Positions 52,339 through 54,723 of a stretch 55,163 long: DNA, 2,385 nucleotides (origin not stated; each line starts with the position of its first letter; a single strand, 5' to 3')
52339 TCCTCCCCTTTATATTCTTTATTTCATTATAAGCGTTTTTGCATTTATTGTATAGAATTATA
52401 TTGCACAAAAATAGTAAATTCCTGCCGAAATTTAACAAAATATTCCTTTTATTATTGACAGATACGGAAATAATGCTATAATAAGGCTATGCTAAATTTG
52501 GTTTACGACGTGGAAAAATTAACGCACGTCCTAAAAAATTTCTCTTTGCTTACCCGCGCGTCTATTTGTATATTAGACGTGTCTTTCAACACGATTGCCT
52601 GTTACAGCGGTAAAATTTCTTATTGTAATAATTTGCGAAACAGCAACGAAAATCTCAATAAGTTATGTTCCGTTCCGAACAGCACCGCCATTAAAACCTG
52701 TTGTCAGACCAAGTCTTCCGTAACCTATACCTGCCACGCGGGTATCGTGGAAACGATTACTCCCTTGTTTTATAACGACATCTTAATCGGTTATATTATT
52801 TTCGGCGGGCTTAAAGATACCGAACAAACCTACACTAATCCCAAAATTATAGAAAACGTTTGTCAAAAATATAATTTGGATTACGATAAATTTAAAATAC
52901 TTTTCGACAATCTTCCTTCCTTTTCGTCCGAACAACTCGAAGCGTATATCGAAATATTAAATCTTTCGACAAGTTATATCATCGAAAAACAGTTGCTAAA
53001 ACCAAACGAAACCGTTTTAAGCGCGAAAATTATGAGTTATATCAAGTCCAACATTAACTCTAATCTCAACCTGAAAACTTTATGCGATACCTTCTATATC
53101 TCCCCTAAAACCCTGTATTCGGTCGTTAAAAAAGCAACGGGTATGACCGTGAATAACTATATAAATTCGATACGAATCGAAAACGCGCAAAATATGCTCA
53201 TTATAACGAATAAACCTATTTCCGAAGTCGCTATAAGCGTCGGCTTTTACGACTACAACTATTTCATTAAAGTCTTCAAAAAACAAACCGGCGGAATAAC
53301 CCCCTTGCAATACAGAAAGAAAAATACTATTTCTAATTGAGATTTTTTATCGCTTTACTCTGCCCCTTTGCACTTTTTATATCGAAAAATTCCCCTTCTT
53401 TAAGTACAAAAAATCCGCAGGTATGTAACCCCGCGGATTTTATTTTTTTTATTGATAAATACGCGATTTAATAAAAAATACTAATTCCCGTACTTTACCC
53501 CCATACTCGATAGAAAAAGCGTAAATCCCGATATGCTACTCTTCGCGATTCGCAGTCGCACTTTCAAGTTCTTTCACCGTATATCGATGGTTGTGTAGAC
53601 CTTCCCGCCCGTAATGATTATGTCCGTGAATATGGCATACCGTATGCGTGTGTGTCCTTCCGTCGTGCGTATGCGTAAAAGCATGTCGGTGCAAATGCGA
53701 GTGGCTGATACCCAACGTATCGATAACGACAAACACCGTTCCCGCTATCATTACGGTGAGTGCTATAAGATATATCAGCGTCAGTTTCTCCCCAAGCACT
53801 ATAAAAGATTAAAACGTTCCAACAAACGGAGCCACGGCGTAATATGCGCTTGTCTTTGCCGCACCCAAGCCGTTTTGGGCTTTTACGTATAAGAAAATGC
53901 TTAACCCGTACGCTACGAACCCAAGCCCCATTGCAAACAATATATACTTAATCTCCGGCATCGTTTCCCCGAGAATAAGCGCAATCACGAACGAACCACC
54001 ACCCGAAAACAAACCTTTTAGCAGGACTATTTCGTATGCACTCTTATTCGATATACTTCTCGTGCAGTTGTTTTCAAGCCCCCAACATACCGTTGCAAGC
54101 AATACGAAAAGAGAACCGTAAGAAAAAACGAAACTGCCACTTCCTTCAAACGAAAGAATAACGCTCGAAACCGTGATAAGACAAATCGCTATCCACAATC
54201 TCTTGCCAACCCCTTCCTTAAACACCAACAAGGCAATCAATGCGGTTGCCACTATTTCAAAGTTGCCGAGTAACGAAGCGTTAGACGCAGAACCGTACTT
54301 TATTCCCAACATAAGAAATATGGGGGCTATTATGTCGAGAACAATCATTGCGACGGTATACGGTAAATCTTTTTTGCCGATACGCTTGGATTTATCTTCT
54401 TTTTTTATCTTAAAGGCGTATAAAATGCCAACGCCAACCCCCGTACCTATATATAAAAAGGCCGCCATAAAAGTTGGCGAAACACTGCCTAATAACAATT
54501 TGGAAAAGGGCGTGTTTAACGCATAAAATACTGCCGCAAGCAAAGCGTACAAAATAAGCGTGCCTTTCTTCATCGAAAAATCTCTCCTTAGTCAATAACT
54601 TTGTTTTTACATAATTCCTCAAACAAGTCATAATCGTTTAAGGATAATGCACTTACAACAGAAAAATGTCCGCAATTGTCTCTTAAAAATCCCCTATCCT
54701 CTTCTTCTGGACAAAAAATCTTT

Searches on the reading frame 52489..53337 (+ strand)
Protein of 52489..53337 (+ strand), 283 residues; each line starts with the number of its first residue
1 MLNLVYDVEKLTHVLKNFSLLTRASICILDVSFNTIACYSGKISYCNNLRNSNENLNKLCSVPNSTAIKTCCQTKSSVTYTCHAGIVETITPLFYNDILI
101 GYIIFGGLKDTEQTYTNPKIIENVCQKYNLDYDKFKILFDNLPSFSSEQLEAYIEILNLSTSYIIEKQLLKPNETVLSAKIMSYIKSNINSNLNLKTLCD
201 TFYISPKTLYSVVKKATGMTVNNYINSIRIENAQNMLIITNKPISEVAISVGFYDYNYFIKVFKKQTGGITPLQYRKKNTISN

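Call 93: search_protein_families(library=pfam, proteins=[window:52489-53337:+], max_evalue=0.001)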
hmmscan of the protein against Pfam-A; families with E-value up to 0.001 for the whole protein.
window:52489-53337:+ (283 aa): 3 families
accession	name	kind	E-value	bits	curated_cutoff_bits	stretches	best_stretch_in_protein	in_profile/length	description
PF10114.15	PocR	-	2.5e-26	92.8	23.9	1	6-168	3-161/162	Sensory domain found in PocR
PF00165.29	HTH_AraC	-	3.2e-19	69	26.6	2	239-277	6-42/42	Bacterial regulatory helix-turn-helix proteins, AraC family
PF12833.13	HTH_18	-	2.4e-18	66.6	33.6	1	198-277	1-79/80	Helix-turn-helix domain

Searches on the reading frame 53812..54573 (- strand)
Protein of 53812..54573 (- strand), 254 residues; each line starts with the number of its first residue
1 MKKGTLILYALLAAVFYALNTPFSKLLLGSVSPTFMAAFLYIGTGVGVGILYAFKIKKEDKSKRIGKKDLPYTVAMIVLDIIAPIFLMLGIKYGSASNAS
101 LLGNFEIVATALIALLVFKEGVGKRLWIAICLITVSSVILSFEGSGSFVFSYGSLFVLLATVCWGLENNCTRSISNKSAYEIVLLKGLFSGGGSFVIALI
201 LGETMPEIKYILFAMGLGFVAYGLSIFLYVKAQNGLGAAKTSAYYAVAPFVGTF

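Call 93: search_protein_families(library=pfam, proteins=[window:53812-54573:-], max_evalue=0.001)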
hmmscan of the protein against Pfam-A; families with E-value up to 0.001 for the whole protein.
window:53812-54573:- (254 aa): 1 family
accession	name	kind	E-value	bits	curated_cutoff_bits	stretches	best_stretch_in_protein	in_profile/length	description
PF00892.27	EamA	-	2.1e-25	90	28.2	2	7-141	4-134/135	EamA-like transporter family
